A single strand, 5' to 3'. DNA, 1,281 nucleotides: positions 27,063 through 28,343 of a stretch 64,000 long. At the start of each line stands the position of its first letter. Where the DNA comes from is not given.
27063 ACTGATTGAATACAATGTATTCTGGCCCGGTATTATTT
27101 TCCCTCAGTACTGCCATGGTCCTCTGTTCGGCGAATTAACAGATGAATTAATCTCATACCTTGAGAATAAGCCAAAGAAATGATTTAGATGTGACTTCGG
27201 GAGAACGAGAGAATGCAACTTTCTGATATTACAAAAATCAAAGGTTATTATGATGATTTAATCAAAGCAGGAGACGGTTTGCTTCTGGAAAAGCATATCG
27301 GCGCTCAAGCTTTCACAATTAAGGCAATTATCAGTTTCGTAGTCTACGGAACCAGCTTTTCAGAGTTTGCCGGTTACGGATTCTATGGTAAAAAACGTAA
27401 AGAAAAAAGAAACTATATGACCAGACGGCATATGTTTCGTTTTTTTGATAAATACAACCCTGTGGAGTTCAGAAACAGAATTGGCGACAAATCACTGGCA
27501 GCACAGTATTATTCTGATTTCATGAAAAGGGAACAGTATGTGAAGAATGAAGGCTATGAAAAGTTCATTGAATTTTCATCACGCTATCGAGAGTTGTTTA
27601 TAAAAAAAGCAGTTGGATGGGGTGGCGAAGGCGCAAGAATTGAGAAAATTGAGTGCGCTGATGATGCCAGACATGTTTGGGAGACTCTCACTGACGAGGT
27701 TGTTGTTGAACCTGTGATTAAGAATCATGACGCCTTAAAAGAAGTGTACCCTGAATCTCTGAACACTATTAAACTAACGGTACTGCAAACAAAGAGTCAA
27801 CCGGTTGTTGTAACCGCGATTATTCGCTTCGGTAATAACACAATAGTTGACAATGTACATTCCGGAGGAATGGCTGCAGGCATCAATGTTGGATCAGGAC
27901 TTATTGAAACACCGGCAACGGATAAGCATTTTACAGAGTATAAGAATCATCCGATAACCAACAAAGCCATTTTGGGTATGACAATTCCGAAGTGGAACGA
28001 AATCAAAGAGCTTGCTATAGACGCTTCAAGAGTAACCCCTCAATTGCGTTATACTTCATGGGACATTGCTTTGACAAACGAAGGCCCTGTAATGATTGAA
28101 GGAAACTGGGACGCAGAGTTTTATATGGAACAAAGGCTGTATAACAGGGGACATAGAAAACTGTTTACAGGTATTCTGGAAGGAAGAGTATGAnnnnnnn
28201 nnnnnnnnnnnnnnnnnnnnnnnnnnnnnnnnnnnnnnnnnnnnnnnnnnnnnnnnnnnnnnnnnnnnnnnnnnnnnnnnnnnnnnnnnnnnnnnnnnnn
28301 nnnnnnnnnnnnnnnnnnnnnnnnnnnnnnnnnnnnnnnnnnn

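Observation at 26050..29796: Sharply bounded low-GC island encoding three predicted ATP-dependent ligase-type enzymes (two ATP-grasp, one AsnB-like PP-loop) inside the glycan locus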

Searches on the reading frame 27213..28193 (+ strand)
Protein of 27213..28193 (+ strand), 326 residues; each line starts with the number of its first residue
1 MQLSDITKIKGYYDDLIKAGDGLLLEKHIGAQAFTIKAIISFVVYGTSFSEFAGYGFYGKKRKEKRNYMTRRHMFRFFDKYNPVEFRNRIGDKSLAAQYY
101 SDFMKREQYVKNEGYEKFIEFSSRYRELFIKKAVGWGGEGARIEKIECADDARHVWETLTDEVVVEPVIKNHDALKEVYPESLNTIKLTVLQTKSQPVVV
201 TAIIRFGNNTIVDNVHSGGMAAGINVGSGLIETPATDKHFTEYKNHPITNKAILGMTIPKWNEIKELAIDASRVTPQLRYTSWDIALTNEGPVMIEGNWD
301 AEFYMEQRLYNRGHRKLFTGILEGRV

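Call 4: search_protein_families(library=pfam, proteins=[window:27213-28193:+], max_evalue=0.01)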
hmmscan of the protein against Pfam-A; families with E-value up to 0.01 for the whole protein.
window:27213-28193:+ (326 aa): 1 family
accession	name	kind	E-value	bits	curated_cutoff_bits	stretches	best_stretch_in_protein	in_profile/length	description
PF14397.11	ATPgrasp_ST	-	8.4e-44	150.3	31.4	1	76-315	5-270/278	Sugar-transfer associated ATP-grasp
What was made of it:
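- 27213..28193 (+): AG2: ATPgrasp_ST ligase (326 aa), with a helical N-terminal domain of about 110 aa and an ATP-grasp core. GC3 0.36. PF14397 at 8.4e-44 (call 4).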

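Call 8: search_protein_families(library=ncbifam, proteins=[window:27213-28193:+], max_evalue=0.01)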
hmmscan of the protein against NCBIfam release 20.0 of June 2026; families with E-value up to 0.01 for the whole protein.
window:27213-28193:+ (326 aa): 1 family
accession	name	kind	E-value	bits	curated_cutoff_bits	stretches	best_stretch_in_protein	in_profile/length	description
TIGR02291.1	rimK_rel_E_lig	hypoth_equivalog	1.3e-09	37.5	314.2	1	160-298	133-267/317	alpha-L-glutamate ligase-like protein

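Call 30: search_solved_structures(query=window:27213-28193:+, max_evalue=1)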
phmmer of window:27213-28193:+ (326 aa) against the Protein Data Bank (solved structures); distinct sequences matched with E-value up to 1: 2.
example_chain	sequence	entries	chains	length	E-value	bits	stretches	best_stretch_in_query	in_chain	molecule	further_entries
9esi_n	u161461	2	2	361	0.43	13.3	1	74-174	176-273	Uncharacterized protein C17A2.08c | Uncharacterized protein C17A2.08c (PAXBP1)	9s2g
1wez_A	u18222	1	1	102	0.46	13.2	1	69-141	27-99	Heterogeneous nuclear ribonucleoprotein H'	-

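Call 33: find_homologous_proteins(query=window:27213-28193:+)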
Query window:27213-28193:+ (326 aa): 76 proteins with E <= 0.001 among 903 candidates.
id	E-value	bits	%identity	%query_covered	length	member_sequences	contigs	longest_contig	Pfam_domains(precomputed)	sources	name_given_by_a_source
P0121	2.6e-219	745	100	100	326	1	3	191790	PF14397.12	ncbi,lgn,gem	-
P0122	8.5e-158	543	69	100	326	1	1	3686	PF14397.12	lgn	-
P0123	2.0e-157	542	71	100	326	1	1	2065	PF14397.12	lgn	-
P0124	2.1e-157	542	70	100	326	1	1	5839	PF14397.12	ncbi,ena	-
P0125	2.8e-157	541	70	100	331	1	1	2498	PF14397.12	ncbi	-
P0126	5.4e-154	531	69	99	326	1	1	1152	PF14397.12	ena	-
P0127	3.4e-152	525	69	100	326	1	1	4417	PF14397.12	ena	-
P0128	5.0e-151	521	68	100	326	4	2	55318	PF14397.12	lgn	-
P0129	2.8e-150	518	69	99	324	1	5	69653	PF14397.12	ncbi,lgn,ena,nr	ncbi:MAG: hypothetical protein J5586_03400 [Clostridia bacterium]|nr:hypothetical protein [Clostridi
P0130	2.7e-147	509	66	100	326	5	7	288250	PF14397.12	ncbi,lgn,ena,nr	ncbi:MAG: hypothetical protein IKP26_08205 [Clostridia bacterium]|nr:hypothetical protein [Clostridi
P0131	8.4e-146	504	67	100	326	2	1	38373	PF14397.12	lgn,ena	-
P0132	3.8e-143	495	66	100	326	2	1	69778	PF14397.12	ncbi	-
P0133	1.9e-142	493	64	99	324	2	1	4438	PF14397.12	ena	-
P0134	8.2e-139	481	64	99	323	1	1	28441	PF14397.12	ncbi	-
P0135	2.8e-133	462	63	99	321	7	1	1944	PF14397.12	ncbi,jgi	jgi:hypothetical protein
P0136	5.0e-132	458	63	99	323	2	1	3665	PF14397.12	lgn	-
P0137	6.7e-131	455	60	100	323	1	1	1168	PF14397.12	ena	-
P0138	1.0e-127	444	61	100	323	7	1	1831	PF14397.12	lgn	-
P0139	1.4e-127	444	60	99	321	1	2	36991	PF14397.12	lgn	-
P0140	5.8e-126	438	60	99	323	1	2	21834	PF14397.12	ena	-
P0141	4.0e-124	432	57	98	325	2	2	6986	PF14397.12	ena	-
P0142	5.0e-124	432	58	98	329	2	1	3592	PF14397.12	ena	-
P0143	6.9e-122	425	73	77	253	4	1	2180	PF14397.12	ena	-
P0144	1.5e-121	424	56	100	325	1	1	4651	PF14397.12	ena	-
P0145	4.3e-121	422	58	97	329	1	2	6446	PF14397.12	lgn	-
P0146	1.8e-120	420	56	98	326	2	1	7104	PF14397.12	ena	-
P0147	3.7e-120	419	55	100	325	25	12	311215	PF14397.12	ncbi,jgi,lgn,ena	-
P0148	7.1e-120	418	55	98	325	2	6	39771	PF14397.12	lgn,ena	-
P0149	9.4e-120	418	57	98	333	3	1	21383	PF14397.12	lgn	-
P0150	3.5e-119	416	56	99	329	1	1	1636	PF14397.12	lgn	-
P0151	4.3e-119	416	53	98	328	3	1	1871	PF14397.12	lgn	-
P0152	7.2e-119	415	54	100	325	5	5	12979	PF14397.12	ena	-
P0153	1.7e-118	414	57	98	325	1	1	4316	PF14397.12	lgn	-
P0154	8.6e-116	405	56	98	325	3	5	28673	PF14397.12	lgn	-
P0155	1.9e-114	401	53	99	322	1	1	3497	PF14397.12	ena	-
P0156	7.6e-114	399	54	98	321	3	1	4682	PF14397.12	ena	-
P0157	1.9e-112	394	53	99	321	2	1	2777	PF14397.12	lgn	-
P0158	2.0e-112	394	53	98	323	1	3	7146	PF14397.12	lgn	-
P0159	2.3e-112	394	55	98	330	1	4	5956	PF14397.12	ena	-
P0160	9.7e-111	388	51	99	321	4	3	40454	PF14397.12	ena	-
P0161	5.4e-110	386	51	99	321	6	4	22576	PF14397.12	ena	-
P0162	1.5e-109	384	52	99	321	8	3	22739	PF14397.12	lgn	-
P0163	1.4e-108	381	51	99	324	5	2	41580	PF14397.12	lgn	-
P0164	2.1e-107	377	62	78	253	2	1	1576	PF14397.12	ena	-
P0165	7.5e-107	376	50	99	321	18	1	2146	PF14397.12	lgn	-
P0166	1.1e-106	375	53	98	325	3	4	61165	PF14397.12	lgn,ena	-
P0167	1.4e-106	375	53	98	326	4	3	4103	PF14397.12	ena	-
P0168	1.1e-105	372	52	98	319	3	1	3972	PF14397.12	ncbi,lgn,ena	-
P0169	1.6e-105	371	53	99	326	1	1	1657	PF14397.12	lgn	-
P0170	3.3e-105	370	50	99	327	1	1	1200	PF14397.12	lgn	-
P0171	5.8e-105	369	51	99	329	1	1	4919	PF14397.12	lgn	-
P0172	6.5e-105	369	49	99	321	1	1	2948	PF14397.12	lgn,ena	-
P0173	1.6e-104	368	52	95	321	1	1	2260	PF14397.12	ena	-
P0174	5.5e-103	363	49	98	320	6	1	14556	PF14397.12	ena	-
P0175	5.6e-103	363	51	99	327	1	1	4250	PF14397.12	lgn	-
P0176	7.4e-103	363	51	99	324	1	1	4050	PF14397.12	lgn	-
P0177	3.3e-102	360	50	96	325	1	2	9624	PF14397.12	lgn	-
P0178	3.8e-102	360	49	99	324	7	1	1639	PF14397.12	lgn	-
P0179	9.3e-102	359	50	99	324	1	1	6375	PF14397.12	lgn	-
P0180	1.0e-101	359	49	98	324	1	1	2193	PF14397.12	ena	-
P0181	1.4e-101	358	49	99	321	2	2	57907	PF14397.12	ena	-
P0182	1.6e-101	358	51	98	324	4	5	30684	PF14397.12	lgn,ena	-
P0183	4.6e-101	357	50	97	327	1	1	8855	PF14397.12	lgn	-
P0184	2.9e-99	351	57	78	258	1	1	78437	PF14397.12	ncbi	-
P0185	4.9e-96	340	49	98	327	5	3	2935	PF14397.12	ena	-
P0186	1.2e-94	336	48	98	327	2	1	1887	PF14397.12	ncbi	-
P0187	2.2e-94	335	49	95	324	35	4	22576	PF14397.12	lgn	-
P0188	5.7e-94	333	47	98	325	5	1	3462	PF14397.12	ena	-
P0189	3.1e-93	331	54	79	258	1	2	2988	PF14397.12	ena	-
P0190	1.5e-91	325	47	97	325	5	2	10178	PF14397.12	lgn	-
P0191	2.9e-91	324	46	96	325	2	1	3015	PF14397.12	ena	-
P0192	7.4e-91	323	47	99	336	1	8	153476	PF14397.12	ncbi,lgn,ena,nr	ncbi:MAG: hypothetical protein IJK63_01245 [Oscillospiraceae bacterium]|nr:hypothetical protein [Osc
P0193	9.1e-90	319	46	98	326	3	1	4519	PF14397.12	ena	-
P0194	3.4e-77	278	50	75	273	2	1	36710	PF14397.12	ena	-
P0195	1.1e-76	276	50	74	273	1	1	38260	PF14397.12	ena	-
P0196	7.7e-63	231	54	59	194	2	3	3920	PF14397.12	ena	-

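Call 57: predict_structure(alignment_id=A3)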
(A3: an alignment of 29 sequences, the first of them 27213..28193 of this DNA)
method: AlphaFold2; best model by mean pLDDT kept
length: 326 residues; sequences in the alignment: 29
mean_pLDDT: 92.0   pTM: 0.88
mean pLDDT of the five models: 92.0, 91.1, 90.5, 90.4, 89.5
residues with pLDDT >= 90: 259; 70-90: 56; 50-70: 11; < 50: 0
segments of 3 or more residues with pLDDT < 50: none
pLDDT, mean of each block of 10 residues (from residue 1): 80 96 92 96 93 94 94 91 86 81 89 96 95 80 94 96 93 97 94 95 93 88 98 96 97 98 97 92 94 79 84 94 92
secondary structure, 60 per line:
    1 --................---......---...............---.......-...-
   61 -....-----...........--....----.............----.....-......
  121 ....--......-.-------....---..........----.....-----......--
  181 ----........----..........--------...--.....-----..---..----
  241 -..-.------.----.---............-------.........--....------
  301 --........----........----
elements in order: H3-18 H22-27 H31-45 H49-55 H62-65 H71-81 H84-87 H93-104 H115-124 E127-132 E142-145 H149-158 E163-167 H173-178 E185-192 E197-206 E220-224 H261-272 E280-288 E291-294 H303-310 H315-322
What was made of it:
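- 27213..28193 (+): Model pLDDT 92 (call 57).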

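Call 59: fold_search(model_id=the predicted structure, library=pdb)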
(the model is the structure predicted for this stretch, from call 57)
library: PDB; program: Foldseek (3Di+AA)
matches with E <= 10: 929; with E <= 0.001: 400
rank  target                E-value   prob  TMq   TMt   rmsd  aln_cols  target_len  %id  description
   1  3q1k_A                2.9e-08  1.00  0.41  0.38   5.7       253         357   17  The Crystal Structure of the D-alanyl-alanine Synthetase A from Salmonella enterica Typhimurium Complexed with ADP (released 2011-01-12)
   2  3i12_D                4.4e-08  1.00  0.46  0.42   4.3       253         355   18  The crystal structure of the D-alanyl-alanine synthetase A from Salmonella enterica subsp. enterica serovar Typhimuriu (released 2009-08-18)
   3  5zct_C                6.8e-08  1.00  0.48  0.54   3.7       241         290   16  The crystal structure of the poly-alpha-L-glutamate peptides synthetase RimK at 2.05 angstrom resolution. (released 2018-07-25)
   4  5zct_A                9.8e-08  1.00  0.44  0.49   4.9       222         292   16  The crystal structure of the poly-alpha-L-glutamate peptides synthetase RimK at 2.05 angstrom resolution. (released 2018-07-25)
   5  1ehi_A                1.2e-07  1.00  0.40  0.37   7.0       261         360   16  D-ALANINE:D-LACTATE LIGASE (LMDDL2) OF VANCOMYCIN-RESISTANT LEUCONOSTOC MESENTEROIDES (released 2000-05-23)
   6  5zk6                  1.2e-07  1.00  0.44  0.49   3.7       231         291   15  Crystal structure of RimK complexed with RpsF (released 2019-03-27)
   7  7drp_A                1.4e-07  1.00  0.43  0.45   5.9       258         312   14  Structure of ATP-grasp ligase PsnB complexed with phosphomimetic variant of minimal precursor, Mg, and ADP (released 2021-09-08)
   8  4iwx                  1.8e-07  1.00  0.47  0.52   5.5       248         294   17  Rimk structure at 2.85A (released 2013-05-08)
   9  3vpb_A                1.9e-07  1.00  0.45  0.52   4.1       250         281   14  ArgX from Sulfolobus tokodaii complexed with LysW/Glu/ADP/Mg/Zn/Sulfate (released 2013-02-27)
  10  5k2m_A                2.1e-07  1.00  0.48  0.56   4.7       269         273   15  Bifunctional LysX/ArgX from Thermococcus kodakarensis with LysW-gamma-AAA (released 2016-09-07)
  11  7qys_D                3.1e-07  1.00  0.47  0.52   4.0       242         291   17  Crystal structure of RimK from Pseudomonas syringae DC3000 (released 2022-10-05)
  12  7qys_E                3.3e-07  1.00  0.47  0.52   4.1       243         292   17  Crystal structure of RimK from Pseudomonas syringae DC3000 (released 2022-10-05)
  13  3vpd_A                3.5e-07  1.00  0.42  0.48   3.9       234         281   14  LysX from Thermus thermophilus complexed with AMP-PNP (released 2013-02-27)
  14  7qys_A                3.9e-07  1.00  0.47  0.53   4.1       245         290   17  Crystal structure of RimK from Pseudomonas syringae DC3000 (released 2022-10-05)
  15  3i12_A                3.9e-07  1.00  0.43  0.39   5.5       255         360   18  The crystal structure of the D-alanyl-alanine synthetase A from Salmonella enterica subsp. enterica serovar Typhimuriu (released 2009-08-18)
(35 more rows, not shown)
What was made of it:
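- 27213..28193 (+): Foldseek matches to Ddl, RimK, D-Ala:D-Lac ligase and LysX at 3e-8 to 1e-6 (call 59).
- On ATPgrasp_ST (Pfam PF14397): The AG2 model superposes on Ddl and RimK (call 59).
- AG2 has the ATP-grasp fold (calls 57, 59). The nearest structural relatives of AG2 are small-molecule or peptide ligases: Ddl, D-Ala:D-Lac ligase, RimK, LysX (call 59).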
